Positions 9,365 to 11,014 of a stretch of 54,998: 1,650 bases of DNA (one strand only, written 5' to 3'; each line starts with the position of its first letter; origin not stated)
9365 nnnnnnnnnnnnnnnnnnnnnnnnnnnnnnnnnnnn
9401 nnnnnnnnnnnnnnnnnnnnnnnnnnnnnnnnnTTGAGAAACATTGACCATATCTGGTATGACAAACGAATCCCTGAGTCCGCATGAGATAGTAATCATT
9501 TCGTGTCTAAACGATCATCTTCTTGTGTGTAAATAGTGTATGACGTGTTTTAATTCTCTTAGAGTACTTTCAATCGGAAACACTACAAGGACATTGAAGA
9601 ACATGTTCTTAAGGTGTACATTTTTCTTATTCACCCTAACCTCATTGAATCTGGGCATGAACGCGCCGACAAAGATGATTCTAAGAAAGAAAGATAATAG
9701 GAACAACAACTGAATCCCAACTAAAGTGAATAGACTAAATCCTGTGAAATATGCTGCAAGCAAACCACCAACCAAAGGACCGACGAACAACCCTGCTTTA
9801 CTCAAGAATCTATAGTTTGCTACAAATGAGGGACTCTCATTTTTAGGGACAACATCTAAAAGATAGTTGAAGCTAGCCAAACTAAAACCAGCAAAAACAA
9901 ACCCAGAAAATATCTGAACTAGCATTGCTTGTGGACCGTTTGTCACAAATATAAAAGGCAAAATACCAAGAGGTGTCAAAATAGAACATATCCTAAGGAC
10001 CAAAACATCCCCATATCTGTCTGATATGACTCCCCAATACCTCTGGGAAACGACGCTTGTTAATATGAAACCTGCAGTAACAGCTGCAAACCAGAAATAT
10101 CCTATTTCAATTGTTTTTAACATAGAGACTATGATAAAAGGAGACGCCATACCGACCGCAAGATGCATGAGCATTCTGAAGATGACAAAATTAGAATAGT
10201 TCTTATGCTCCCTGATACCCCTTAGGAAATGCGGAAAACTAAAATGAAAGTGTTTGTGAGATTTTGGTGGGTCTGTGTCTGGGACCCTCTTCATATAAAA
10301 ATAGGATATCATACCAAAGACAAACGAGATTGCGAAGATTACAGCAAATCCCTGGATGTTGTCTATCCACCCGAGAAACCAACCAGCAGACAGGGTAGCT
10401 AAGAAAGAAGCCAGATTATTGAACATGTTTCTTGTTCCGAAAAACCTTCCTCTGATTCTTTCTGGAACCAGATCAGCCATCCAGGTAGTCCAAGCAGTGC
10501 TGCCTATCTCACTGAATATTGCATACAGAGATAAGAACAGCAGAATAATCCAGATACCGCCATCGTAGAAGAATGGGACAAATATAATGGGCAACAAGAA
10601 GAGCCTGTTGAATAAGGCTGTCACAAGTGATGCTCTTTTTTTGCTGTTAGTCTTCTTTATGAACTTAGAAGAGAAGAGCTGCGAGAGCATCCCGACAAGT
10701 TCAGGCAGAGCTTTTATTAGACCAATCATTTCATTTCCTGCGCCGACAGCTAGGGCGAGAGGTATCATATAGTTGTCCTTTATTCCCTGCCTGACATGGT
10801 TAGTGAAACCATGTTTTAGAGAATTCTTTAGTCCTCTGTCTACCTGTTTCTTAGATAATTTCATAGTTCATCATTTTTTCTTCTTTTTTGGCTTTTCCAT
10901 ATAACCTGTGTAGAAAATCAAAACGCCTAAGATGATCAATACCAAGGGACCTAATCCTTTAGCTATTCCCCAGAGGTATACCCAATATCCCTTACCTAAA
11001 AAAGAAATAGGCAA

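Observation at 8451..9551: A perfect 39-bp direct repeat brackets a roughly 1-kb orphan-gene insertion between two abutting convergent genes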

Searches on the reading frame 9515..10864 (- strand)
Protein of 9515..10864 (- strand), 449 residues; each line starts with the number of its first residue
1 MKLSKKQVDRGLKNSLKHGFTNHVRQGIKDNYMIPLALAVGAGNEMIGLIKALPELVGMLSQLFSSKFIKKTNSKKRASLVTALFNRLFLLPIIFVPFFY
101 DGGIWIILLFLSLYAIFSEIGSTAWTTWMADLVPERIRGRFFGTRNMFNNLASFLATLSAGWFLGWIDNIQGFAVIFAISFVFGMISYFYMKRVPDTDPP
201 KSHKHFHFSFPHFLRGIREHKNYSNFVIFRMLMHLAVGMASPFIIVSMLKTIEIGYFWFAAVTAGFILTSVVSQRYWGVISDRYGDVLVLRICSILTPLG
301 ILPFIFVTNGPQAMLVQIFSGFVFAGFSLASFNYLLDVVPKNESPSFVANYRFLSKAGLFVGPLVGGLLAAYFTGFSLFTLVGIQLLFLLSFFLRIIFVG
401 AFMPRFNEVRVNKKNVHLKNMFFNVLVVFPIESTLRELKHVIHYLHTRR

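Call 4: search_protein_families(library=pfam, proteins=[window:9515-10864:-], max_evalue=0.1)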
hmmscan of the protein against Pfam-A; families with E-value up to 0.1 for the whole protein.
window:9515-10864:- (449 aa): 1 family
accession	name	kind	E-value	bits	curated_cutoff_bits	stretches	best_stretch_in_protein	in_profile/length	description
PF07690.21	MFS_1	-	1.6e-27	96.8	33.4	2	34-251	19-227/347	Major Facilitator Superfamily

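Call 9: find_encoding_contigs(protein=window:9515-10864:-, flank=6000, max_places=10)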
Protein window:9515-10864:- (449 aa): no gene with exactly this product is on record in the collection.

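Call 21: find_related_loci(query=window:9515-10864:-, collection=metagenome_contigs, flank=6000)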
Query window:9515-10864:- (449 aa) in metagenome_contigs; peptide patterns used: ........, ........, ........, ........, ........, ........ (x = any residue, [..] = any of these).
80 stretches matched a pattern; 13 encode a relative of the query (tblastn E <= 1e-3); 13 distinct loci.
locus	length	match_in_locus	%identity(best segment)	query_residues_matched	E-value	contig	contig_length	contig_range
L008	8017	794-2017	29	2-396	4e-50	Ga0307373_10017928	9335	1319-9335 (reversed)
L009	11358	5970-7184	26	14-410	3e-33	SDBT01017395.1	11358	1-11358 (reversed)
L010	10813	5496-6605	27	14-378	8e-33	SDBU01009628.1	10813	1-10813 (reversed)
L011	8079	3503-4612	27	14-378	5e-32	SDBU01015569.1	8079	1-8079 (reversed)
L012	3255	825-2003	27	14-397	3e-31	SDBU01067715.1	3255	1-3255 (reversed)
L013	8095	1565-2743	27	14-397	3e-30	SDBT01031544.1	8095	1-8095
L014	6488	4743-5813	25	32-383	2e-27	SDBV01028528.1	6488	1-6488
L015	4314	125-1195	24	32-383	2e-27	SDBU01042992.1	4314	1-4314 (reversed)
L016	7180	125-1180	23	32-378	1e-27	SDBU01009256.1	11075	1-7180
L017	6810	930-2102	25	14-395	4e-27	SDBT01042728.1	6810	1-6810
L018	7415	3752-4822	24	32-383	6e-26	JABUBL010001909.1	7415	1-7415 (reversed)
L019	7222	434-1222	23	120-378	7e-21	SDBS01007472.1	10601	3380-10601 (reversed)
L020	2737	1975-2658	26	32-256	7e-19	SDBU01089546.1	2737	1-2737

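Call 24: find_homologous_proteins(query=window:9515-10864:-, max_evalue=1e-30)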
Query window:9515-10864:- (449 aa): 18 proteins with E <= 1e-30 among 8000 candidates.
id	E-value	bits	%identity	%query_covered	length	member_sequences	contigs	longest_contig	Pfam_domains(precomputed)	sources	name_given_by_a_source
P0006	2.8e-293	991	100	100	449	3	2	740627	PF07690.22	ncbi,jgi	-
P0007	1.1e-186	640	62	99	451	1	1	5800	PF07690.22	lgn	-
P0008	2.0e-180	619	59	99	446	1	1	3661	PF07690.22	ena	-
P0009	4.3e-110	387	56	66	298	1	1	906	PF07690.22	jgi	-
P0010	6.5e-109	383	43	99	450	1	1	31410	PF07690.22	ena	-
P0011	2.9e-100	355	41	99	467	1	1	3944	PF12832.14,PF07690.22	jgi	jgi:MFS family permease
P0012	2.3e-62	230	32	91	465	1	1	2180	PF07690.22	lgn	-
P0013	4.7e-62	229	34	97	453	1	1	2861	PF00083.31,PF07690.22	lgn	-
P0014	1.1e-51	195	30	99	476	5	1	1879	PF07690.22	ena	-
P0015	1.4e-47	181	31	76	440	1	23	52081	PF12832.14,PF07690.22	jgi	jgi:MFS family permease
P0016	2.8e-46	177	29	94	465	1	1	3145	PF00083.31,PF12832.14,PF07690.22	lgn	-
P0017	2.5e-43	167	31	90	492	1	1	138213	PF12832.14,PF07690.22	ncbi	ncbi:MAG: MFS transporter [Candidatus Zixiibacteriota bacterium]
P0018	1.1e-41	162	29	91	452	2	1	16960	PF07690.22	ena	-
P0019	1.5e-40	158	28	91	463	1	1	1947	PF00083.31,PF12832.14,PF07690.22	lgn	-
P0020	2.8e-37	147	25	96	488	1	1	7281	PF07690.22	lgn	-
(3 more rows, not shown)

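Call 26: find_encoding_contigs(protein=P0007, flank=6000, max_places=4)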
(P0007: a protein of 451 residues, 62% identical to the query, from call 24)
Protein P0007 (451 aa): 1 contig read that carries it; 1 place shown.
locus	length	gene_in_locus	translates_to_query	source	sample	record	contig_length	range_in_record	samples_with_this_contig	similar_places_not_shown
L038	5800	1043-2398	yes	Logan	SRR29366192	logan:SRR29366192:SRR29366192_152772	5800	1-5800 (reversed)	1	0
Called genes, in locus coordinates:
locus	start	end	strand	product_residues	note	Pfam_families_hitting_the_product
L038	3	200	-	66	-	?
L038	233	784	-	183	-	PF00827:Ribosomal_L15e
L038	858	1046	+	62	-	-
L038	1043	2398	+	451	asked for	PF07690:MFS_1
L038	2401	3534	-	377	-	PF01926:MMR_HSR1 (weak), PF08438:YGR210-like_G4, PF02824:TGS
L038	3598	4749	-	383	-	-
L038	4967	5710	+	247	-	-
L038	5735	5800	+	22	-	?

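Call 27: find_encoding_contigs(protein=P0008, flank=6000, max_places=4)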
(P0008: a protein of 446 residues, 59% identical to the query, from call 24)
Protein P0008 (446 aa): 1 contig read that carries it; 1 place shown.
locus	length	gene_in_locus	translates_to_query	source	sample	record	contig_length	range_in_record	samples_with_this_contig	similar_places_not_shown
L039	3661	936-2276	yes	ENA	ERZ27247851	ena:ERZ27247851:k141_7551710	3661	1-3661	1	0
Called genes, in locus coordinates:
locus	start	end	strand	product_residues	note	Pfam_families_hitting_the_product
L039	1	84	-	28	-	?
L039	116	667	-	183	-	PF00827:Ribosomal_L15e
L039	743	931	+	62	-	-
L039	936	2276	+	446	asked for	PF07690:MFS_1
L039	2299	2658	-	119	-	-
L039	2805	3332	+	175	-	PF13404:HTH_AsnC-type, PF13412:HTH_24, PF01037:AsnC_trans_reg (weak)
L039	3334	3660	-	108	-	?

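Call 57: find_encoding_contigs(protein=P0010, flank=6000, max_places=3)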
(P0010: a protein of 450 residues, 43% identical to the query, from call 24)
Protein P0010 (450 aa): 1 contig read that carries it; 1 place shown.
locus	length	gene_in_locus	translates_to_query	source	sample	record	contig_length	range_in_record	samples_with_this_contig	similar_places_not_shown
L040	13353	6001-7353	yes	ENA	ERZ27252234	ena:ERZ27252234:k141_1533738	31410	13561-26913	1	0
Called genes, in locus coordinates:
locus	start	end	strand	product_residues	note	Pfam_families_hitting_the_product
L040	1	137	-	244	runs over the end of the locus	PF01138:RNase_PH, PF03725:RNase_PH_C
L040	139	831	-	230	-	PF22625:ECR1_N_2 (weak), PF14382:ECR1_N (faint), PF21266:S1_RRP4 (weak), PF00013:KH_1, PF15985:KH_6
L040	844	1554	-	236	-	PF01172:SBDS_N, PF09377:SBDS_domain_II, PF20268:SBDS_C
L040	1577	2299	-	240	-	PF10584:Proteasome_A_N, PF00227:Proteasome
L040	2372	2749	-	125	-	PF01900:RNase_P_Rpp14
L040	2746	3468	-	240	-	PF01876:RNase_P_p30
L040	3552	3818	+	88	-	-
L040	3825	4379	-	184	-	PF00827:Ribosomal_L15e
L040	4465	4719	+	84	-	-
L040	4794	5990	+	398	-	PF04894:Nre_N, PF04895:Nre_C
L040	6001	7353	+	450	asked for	PF07690:MFS_1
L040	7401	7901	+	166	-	-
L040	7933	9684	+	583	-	PF00037:Fer4, PF12797:Fer4_2 (weak), PF12837:Fer4_6 (weak), PF13237:Fer4_10 (weak), PF02463:SMC_N (weak), PF00005:ABC_tran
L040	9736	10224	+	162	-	-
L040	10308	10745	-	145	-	-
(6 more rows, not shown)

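Call 80: search_protein_families(library=pfam, proteins=[L039:2299-2658:-, L039:2787-3332:+], max_evalue=0.01)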
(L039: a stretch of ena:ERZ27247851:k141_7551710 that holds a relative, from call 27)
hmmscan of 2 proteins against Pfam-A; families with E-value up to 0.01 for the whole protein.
L039:2299-2658:- (119 aa): 0 families

L039:2787-3332:+ (181 aa): 10 families
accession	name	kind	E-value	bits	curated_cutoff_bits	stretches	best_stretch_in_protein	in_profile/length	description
PF13412.12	HTH_24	-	1.8e-12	47.1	21.9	1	30-71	1-42/48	Winged helix-turn-helix DNA-binding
PF13404.12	HTH_AsnC-type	-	4.7e-12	46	27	1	30-70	1-41/42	AsnC-type helix-turn-helix domain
PF01037.27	AsnC_trans_reg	-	6e-06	26.5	25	1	106-159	8-62/73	Lrp/AsnC ligand binding domain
PF08280.17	HTH_Mga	-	0.00043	20.7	23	1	31-62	4-35/59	M protein trans-acting positive regulator (MGA) HTH domain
PF08221.17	HTH_9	-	0.00046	20.7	23.4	1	31-76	12-57/62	RNA polymerase III subunit RPC82 helix-turn-helix domain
PF01022.26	HTH_5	-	0.0007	19.9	22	1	36-71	6-40/47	Bacterial regulatory protein, arsR family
PF01047.28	MarR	-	0.0013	19.1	24.6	1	36-73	7-44/59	MarR family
PF12840.13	HTH_20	-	0.0013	19.1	27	1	36-71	8-43/51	Helix-turn-helix domain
PF08279.18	HTH_11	-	0.0033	17.7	25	1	33-61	1-30/55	HTH domain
PF04545.22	Sigma70_r4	-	0.0093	15.9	24.1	0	29-67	4-41/50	Sigma-70, region 4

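Call 83: find_encoding_contigs(protein=P0011, flank=4000, max_places=3)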
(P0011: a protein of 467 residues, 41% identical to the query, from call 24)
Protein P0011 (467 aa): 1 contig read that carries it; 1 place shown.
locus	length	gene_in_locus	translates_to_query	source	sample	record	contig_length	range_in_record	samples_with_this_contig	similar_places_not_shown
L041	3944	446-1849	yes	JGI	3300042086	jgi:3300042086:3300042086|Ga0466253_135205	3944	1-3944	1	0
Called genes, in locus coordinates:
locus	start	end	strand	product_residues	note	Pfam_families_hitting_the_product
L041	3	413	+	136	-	?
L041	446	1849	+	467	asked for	PF07690:MFS_1, PF12832:MFS_1_like, PF07690:MFS_1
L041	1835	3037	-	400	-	PF01926:MMR_HSR1, PF08438:YGR210-like_G4, PF02824:TGS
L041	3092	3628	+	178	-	-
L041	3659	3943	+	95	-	?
